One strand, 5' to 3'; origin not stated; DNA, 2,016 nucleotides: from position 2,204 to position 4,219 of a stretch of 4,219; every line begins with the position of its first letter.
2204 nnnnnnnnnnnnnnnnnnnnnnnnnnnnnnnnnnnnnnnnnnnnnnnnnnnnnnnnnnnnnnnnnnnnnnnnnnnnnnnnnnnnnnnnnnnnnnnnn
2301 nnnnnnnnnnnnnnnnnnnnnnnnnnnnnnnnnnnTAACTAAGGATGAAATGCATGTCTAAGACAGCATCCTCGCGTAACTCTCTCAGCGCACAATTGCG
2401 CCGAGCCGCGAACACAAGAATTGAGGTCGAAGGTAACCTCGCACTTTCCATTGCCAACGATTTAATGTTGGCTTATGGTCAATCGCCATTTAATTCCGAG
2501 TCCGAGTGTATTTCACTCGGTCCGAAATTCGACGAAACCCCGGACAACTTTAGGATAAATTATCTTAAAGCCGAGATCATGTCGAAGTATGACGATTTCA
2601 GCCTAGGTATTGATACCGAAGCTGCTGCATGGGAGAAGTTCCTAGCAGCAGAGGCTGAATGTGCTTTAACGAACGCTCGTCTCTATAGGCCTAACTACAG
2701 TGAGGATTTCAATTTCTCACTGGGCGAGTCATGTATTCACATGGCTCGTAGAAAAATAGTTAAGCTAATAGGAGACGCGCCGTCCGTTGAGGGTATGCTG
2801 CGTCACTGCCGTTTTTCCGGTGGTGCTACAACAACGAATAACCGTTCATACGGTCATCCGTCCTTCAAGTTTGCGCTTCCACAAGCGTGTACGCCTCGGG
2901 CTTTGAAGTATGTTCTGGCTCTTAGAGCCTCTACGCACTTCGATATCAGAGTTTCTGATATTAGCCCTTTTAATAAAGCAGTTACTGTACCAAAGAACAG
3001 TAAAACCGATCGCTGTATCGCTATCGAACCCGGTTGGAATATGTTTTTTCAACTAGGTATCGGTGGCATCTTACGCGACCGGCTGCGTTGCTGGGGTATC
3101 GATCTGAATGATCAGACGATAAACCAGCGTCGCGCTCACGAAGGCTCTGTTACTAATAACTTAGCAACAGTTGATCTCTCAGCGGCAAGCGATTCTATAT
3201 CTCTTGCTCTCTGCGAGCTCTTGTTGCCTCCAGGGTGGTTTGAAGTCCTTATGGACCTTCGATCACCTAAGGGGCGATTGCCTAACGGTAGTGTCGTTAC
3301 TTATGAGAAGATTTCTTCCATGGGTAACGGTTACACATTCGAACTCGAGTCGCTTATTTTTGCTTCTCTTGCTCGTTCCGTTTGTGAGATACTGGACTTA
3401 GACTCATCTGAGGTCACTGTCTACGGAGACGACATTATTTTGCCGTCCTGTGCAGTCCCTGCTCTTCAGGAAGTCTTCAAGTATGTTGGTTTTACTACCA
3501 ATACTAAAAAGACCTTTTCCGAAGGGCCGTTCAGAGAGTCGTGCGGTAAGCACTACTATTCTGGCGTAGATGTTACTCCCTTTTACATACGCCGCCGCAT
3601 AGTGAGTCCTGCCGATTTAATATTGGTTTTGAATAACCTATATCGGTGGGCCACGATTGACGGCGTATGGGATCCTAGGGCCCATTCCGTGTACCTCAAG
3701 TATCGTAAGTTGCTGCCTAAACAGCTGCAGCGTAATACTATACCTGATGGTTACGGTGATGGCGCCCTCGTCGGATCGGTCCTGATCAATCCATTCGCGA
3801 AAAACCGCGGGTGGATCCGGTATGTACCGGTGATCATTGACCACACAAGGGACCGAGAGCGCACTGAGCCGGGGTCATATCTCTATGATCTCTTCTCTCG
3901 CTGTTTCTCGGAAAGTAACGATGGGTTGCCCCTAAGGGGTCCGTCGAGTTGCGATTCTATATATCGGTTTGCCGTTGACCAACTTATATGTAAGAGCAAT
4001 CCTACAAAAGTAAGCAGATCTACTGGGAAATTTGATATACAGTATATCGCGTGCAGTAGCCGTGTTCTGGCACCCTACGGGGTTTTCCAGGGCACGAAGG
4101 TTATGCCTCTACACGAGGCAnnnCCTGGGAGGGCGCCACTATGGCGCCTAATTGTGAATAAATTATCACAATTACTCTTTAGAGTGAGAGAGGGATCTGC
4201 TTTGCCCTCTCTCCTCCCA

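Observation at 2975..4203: Seven-nucleotide complementarity between the 3-prime-terminal hairpin loop and a replicase-internal site 1.2 kb upstream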

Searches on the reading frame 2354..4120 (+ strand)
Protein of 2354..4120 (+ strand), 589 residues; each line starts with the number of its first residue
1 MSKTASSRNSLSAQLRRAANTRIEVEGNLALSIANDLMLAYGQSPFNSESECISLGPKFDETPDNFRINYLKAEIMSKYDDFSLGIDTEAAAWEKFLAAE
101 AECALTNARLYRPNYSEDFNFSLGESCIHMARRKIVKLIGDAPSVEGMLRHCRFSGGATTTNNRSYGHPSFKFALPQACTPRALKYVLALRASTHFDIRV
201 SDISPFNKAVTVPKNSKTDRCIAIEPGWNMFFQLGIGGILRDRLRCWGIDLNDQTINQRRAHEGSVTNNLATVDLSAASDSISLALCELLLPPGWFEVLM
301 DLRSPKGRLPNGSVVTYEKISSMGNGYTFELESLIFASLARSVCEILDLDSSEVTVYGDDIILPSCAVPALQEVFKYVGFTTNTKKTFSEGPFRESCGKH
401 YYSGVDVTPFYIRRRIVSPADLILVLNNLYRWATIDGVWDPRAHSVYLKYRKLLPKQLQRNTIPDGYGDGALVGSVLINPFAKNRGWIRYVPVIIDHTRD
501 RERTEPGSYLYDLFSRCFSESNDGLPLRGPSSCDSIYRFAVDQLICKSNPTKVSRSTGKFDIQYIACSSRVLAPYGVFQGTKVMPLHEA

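Call 60: search_dna_similar(query=window:2354-4120:+, collection=phages, mode=protein, max_rows=60, rows=spread, max_evalue=1e-8)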
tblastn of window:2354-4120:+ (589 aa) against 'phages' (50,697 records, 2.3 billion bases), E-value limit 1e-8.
Records with a match: 1584; places in all: 1584; records where one place covers at least 80% of the query: 103.
Best place of each record, by identity: 95-99% 40; 90-95% 26; 60-80% 3; <60% 1515.
By first word of the organism name: ssRNA 1279; Escherichia 233; Enterobacteria 30; Qubevirus 18; Leviviridae 8; Pseudomonas 5; Emesvirus 3; Acinetobacter 2; Erysiphe 1; Plasmopara 1; and 4 more.
By host as written in the record: - 1336; Escherichia coli TOP 10 F' 148; Escherichia coli Hfr (Hayes) 47; Escherichia coli 18; Escherichia coli IJ1862 9; Escherichia coli MG1655 + F912 7; Enterobacteriaceae 4; Escherichia coli J53 (plasmid RIP69) 2; and 13 more.
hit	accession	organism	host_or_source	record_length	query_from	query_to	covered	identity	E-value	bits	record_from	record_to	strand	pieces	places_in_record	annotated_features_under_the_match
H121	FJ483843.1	Escherichia phage Qbeta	Escherichia coli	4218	1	589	100%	96.8%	0e+0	1119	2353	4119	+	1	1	replicase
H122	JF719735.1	Escherichia phage Qbeta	Escherichia coli IJ1862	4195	1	589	100%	94.6%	0e+0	1098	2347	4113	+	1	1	replicase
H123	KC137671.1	Escherichia phage Qbeta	Escherichia coli Hfr (Hayes)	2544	1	559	95%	95.0%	0e+0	1046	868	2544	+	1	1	replicase protein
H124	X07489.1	Enterobacteria phage SP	-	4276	1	575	98%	56.2%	0e+0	580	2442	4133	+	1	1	unnamed protein product; replicase beta-subunit (AA 1 - 576) | replicase binding region m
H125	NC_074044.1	ssRNA phage Esthiorhiza.3_8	soil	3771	61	474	70%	42.7%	4e-82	285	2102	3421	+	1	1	Esthiorhiza.3_8_4: RNA-directed RNA polymerase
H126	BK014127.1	ssRNA phage SRR5467091_8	activated sludge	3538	3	473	80%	35.7%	2e-64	234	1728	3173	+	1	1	SRR5467091_8_3: RNA-directed RNA polymerase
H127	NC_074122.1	ssRNA phage Esthiorhiza.1_8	soil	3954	64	491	73%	38.7%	1e-57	214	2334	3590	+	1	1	Esthiorhiza.1_8_3: RNA-directed RNA polymerase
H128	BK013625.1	ssRNA phage SRR5466337_2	activated sludge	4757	75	484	70%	39.4%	9e-56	209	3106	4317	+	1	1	SRR5466337_2_5: RNA-directed RNA polymerase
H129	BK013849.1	ssRNA phage Gephyllon.3_5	soil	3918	68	488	71%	37.5%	2e-64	234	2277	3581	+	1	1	Gephyllon.3_5_4: RNA-directed RNA polymerase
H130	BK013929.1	ssRNA phage Gerhypos.3_9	soil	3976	66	490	72%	36.6%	1e-60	223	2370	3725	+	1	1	Gerhypos.3_9_4: RNA-directed RNA polymerase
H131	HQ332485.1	Escherichia phage MS2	laboratory population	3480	28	458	73%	36.0%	6e-63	229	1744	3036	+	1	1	rep: replicase protein | lys: lysis protein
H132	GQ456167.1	Escherichia phage MS2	-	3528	28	458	73%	35.7%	1e-62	229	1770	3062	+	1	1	replicase protein | lysis protein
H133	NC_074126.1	ssRNA phage SRR6960509_5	activated sludge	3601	55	458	69%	37.6%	2e-53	202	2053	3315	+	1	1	SRR6960509_5_4: RNA-directed RNA polymerase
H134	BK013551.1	ssRNA phage Gerhypos.4_2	soil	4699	53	475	72%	35.6%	3e-53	202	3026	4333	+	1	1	Gerhypos.4_2_5: RNA-directed RNA polymerase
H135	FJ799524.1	Escherichia phage MS2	Escherichia coli TOP 10 F'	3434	60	458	68%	37.4%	6e-63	229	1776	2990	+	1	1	MS2g4: replicase protein | MS2g3: lysis protein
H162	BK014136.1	ssRNA phage SRR6254353_1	activated sludge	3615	203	438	40%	35.6%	1e-22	108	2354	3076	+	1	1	SRR6254353_1_3: RNA-directed RNA polymerase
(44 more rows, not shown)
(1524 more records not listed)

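Call 70: find_related_loci(query=A1, collection=viral_contigs, flank=5000)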
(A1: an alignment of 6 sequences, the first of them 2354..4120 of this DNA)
Query A1 (589 aa) in viral_contigs; peptide patterns used: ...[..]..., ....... (x = any residue, [..] = any of these).
387 stretches matched a pattern; 274 encode a relative of the query (tblastn E <= 1e-3); the best 80 are kept; 80 distinct loci.
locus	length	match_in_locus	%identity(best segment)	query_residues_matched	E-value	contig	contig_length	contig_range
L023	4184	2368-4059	58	1-575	0e+0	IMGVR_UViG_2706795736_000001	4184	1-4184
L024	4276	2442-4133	56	1-575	0e+0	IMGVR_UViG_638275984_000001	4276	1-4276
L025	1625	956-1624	97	1-223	6e-154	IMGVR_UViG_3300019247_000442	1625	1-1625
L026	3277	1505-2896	43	27-474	1e-96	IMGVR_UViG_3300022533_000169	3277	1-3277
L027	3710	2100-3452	42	57-487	2e-94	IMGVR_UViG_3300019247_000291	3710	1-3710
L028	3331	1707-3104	40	17-472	1e-91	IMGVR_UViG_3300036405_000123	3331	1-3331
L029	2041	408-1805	42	31-474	2e-94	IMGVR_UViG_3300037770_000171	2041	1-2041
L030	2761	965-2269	41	32-473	2e-91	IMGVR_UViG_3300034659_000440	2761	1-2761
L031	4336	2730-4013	42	47-475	1e-87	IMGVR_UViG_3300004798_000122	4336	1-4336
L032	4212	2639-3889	41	53-473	1e-86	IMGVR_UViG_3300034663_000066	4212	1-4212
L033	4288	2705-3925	41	63-473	1e-84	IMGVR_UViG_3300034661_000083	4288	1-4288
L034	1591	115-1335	41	63-473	6e-90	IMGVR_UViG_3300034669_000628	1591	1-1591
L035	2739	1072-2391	40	53-473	3e-86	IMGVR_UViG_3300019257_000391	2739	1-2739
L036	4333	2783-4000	42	65-473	8e-84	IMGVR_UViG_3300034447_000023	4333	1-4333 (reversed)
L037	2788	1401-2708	41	32-473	1e-85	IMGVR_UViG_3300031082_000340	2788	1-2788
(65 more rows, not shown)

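Call 97: find_homologous_proteins(query=window:2354-4120:+, max_evalue=1e-40)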
Query window:2354-4120:+ (589 aa): 7690 proteins with E <= 1e-40 among 8000 candidates; the best 120 are listed.
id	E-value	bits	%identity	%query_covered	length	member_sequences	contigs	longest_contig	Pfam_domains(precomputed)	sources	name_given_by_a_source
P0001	0.0e+0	1300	95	100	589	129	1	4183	PF03431.19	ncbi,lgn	ncbi:RNA-directed RNA polymerase [Enterobacteria phage FrSangria]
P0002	3.1e-280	949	72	98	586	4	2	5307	PF03431.19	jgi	jgi:hypothetical protein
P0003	5.5e-275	932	71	98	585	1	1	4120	PF03431.19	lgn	-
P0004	6.7e-273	925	70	98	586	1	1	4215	PF03431.19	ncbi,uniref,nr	ncbi:RNA replicase beta subunit [Escherichia phage Qbeta]|uniref:RNA-directed RNA polymerase subunit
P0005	1.3e-244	831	66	98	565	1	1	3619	PF03431.19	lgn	-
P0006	3.0e-238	810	63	98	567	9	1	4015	PF03431.19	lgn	-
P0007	7.2e-231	786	63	98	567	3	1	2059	PF03431.19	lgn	-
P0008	1.9e-222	758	60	97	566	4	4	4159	PF03431.19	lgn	-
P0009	1.7e-208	712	58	98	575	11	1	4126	PF03431.19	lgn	-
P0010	2.2e-200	685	57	98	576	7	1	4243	PF03431.19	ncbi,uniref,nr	ncbi:replicase [Qubevirus faecium]|uniref:RNA-directed RNA polymerase n=2 Tax=Qubevirus faecium TaxI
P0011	2.3e-199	682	56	98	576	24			PF03431.19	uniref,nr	uniref:RNA-directed RNA polymerase n=1 Tax=Enterobacteria phage SP TaxID=12027 RepID=D0U1H8_BPSP|nr:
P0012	1.3e-151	524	54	83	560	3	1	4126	PF03431.19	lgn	-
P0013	3.3e-141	490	53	80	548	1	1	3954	PF03431.19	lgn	-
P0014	4.7e-139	483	50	85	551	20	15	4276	PF03431.19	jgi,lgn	jgi:hypothetical protein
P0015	3.7e-134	467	48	85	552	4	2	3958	PF03431.19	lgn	-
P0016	9.6e-134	465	49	87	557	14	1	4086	PF03431.19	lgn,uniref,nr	uniref:RNA-directed RNA polymerase n=1 Tax=Chimba virus TaxID=2800910 RepID=A0A894KLA6_9VIRU|nr:MAG:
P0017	9.9e-134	465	50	83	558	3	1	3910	PF03431.19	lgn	-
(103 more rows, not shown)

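Call 98: find_encoding_contigs(protein=P0002, flank=5000, max_places=2)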
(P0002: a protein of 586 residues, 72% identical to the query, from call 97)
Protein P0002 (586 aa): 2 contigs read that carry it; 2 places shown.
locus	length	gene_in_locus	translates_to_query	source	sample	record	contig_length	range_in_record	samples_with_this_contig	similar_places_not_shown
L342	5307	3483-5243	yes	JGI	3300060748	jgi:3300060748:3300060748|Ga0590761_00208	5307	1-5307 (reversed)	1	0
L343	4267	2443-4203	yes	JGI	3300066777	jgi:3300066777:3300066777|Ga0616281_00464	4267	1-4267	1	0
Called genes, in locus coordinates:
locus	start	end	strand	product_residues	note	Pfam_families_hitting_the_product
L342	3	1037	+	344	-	?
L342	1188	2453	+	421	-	PF03863:Phage_mat-A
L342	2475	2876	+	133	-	PF01819:Levi_coat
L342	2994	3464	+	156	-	PF16814:Read-through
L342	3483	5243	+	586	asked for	PF03431:RNA_replicase_B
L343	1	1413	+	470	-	PF03863:Phage_mat-A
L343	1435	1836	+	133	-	PF01819:Levi_coat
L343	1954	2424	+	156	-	PF16814:Read-through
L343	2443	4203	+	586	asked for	PF03431:RNA_replicase_B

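Call 99: find_encoding_contigs(protein=P0003, flank=5000, max_places=2)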
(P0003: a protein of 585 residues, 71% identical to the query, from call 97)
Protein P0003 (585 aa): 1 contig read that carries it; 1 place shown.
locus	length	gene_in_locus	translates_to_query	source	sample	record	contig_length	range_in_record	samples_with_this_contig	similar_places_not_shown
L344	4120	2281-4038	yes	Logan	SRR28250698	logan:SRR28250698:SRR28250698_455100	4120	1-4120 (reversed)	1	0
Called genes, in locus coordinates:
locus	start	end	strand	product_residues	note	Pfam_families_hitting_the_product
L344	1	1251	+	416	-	?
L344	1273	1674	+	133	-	PF01819:Levi_coat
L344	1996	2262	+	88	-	PF16814:Read-through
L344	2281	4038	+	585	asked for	PF03431:RNA_replicase_B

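Call 100: find_encoding_contigs(protein=P0006, flank=5000, max_places=2)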
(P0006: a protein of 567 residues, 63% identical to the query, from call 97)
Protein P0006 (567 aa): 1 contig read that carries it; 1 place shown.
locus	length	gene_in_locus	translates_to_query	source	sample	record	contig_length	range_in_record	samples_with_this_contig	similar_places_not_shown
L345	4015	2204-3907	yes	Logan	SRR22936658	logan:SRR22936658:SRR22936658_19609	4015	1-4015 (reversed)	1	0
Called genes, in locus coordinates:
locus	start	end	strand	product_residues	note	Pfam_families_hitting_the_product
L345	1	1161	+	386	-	?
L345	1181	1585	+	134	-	PF01819:Levi_coat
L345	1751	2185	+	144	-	PF16814:Read-through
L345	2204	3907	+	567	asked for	PF03431:RNA_replicase_B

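Call 101: find_encoding_contigs(protein=P0008, flank=5000, max_places=3)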
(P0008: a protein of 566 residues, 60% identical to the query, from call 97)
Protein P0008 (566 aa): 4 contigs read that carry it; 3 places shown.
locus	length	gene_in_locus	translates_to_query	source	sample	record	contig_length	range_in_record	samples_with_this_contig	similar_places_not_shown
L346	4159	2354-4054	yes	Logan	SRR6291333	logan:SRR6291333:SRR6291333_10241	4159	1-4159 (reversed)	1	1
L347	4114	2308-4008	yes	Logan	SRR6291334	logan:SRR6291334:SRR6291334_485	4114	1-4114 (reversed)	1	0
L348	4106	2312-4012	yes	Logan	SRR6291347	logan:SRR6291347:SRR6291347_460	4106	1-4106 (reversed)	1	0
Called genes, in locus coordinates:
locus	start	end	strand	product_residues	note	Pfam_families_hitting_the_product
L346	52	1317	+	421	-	PF03863:Phage_mat-A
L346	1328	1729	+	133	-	PF01819:Levi_coat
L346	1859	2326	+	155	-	PF16814:Read-through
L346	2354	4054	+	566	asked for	PF03431:RNA_replicase_B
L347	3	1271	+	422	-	?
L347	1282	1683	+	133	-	PF01819:Levi_coat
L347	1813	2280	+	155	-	PF16814:Read-through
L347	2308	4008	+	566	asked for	PF03431:RNA_replicase_B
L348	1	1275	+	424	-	?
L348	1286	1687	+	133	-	PF01819:Levi_coat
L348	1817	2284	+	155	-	PF16814:Read-through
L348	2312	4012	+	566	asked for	PF03431:RNA_replicase_B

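Call 102: find_encoding_contigs(protein=P0009, flank=5000, max_places=2)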
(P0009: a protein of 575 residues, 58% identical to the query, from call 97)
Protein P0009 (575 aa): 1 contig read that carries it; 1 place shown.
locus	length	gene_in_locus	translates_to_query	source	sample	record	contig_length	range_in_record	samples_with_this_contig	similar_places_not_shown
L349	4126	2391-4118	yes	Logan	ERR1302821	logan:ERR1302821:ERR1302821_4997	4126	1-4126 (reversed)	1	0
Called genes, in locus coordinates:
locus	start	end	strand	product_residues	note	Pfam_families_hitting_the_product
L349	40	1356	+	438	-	PF03863:Phage_mat-A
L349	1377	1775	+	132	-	PF01819:Levi_coat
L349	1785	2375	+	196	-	PF16814:Read-through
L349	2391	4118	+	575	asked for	PF03431:RNA_replicase_B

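Call 103: find_encoding_contigs(protein=P0012, flank=5000, max_places=2)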
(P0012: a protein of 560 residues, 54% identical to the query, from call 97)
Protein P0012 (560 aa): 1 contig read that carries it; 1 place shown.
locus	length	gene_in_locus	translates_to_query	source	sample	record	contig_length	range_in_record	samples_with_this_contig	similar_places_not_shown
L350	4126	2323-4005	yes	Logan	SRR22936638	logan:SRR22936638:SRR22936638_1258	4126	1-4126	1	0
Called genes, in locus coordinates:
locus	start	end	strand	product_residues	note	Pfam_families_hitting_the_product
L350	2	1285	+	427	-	?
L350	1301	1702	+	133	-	PF01819:Levi_coat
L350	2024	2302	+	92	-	-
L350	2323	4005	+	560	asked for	PF03431:RNA_replicase_B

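Call 104: find_encoding_contigs(protein=P0014, flank=5000, max_places=4)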
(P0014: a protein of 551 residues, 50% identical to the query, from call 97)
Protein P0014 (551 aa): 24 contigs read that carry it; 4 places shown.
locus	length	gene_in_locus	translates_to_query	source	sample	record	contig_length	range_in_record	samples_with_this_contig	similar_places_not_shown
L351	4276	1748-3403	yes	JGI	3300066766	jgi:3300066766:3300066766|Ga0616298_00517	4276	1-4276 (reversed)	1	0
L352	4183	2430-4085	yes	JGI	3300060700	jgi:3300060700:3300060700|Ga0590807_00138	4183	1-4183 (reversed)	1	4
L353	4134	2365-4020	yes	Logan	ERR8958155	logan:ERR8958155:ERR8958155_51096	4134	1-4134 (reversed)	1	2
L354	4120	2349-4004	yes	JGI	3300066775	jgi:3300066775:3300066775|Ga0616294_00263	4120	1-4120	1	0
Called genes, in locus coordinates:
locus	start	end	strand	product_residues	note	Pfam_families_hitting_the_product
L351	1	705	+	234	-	?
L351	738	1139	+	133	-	PF01819:Levi_coat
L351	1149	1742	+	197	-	PF16814:Read-through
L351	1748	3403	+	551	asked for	PF03431:RNA_replicase_B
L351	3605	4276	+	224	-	?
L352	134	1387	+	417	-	PF03863:Phage_mat-A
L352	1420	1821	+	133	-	PF01819:Levi_coat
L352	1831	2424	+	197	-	PF16814:Read-through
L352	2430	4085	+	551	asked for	PF03431:RNA_replicase_B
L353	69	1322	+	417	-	PF03863:Phage_mat-A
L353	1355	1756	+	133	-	PF01819:Levi_coat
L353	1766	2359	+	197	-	PF16814:Read-through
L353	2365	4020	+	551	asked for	PF03431:RNA_replicase_B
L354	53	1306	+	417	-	PF03863:Phage_mat-A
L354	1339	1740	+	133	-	PF01819:Levi_coat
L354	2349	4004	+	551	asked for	PF03431:RNA_replicase_B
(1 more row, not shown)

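Call 105: find_encoding_contigs(protein=P0016, flank=5000, max_places=2)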
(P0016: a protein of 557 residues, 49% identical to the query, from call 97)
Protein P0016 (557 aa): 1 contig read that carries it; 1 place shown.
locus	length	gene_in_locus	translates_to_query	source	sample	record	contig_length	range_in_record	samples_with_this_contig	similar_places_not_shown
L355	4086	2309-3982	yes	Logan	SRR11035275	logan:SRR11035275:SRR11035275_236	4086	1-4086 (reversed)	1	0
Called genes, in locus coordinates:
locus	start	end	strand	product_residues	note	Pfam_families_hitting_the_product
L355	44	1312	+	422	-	PF03863:Phage_mat-A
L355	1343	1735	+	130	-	PF01819:Levi_coat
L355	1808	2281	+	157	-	-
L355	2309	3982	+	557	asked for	PF03431:RNA_replicase_B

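Call 106: find_encoding_contigs(protein=P0005, flank=5000, max_places=2)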
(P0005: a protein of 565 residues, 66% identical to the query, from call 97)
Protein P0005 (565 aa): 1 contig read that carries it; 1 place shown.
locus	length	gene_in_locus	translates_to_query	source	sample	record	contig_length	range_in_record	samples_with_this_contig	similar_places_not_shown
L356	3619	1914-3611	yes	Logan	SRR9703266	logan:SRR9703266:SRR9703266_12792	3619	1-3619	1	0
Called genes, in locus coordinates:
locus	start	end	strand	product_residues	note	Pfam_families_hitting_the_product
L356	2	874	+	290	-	?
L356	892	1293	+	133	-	PF01819:Levi_coat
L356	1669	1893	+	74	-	PF16814:Read-through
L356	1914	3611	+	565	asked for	PF03431:RNA_replicase_B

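Call 107: find_encoding_contigs(protein=P0013, flank=5000, max_places=2)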
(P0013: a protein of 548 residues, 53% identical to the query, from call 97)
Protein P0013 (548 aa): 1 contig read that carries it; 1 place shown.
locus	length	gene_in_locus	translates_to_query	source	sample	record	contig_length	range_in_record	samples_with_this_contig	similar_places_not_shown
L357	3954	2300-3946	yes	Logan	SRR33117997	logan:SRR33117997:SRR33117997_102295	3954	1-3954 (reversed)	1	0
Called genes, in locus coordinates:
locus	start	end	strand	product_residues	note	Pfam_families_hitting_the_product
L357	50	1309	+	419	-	PF03863:Phage_mat-A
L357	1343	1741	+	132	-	PF01819:Levi_coat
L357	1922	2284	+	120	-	PF16814:Read-through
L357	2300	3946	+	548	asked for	PF03431:RNA_replicase_B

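Call 108: find_encoding_contigs(protein=P0015, flank=5000, max_places=2)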
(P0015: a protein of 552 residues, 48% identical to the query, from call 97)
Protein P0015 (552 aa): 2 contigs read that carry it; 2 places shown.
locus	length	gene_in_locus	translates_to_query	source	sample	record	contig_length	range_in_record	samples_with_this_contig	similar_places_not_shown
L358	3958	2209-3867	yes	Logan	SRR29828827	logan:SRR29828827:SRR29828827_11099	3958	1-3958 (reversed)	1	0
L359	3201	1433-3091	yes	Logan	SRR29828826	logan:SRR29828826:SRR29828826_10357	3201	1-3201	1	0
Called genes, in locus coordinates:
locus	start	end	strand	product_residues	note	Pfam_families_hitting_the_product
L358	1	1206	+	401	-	?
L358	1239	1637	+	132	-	PF01819:Levi_coat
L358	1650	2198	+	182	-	PF16814:Read-through (weak)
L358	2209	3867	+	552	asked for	PF03431:RNA_replicase_B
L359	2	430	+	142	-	?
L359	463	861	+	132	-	PF01819:Levi_coat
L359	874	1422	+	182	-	PF16814:Read-through (weak)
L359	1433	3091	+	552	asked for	PF03431:RNA_replicase_B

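Call 109: find_encoding_contigs(protein=P0017, flank=5000, max_places=2)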
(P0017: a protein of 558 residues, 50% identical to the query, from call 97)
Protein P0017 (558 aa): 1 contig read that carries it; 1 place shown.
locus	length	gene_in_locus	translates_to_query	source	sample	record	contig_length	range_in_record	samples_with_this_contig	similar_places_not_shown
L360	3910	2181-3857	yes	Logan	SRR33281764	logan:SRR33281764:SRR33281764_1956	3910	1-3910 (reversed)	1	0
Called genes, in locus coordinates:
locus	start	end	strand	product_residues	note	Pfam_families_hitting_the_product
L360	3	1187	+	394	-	?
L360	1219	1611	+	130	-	PF01819:Levi_coat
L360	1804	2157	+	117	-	-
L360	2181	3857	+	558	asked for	PF03431:RNA_replicase_B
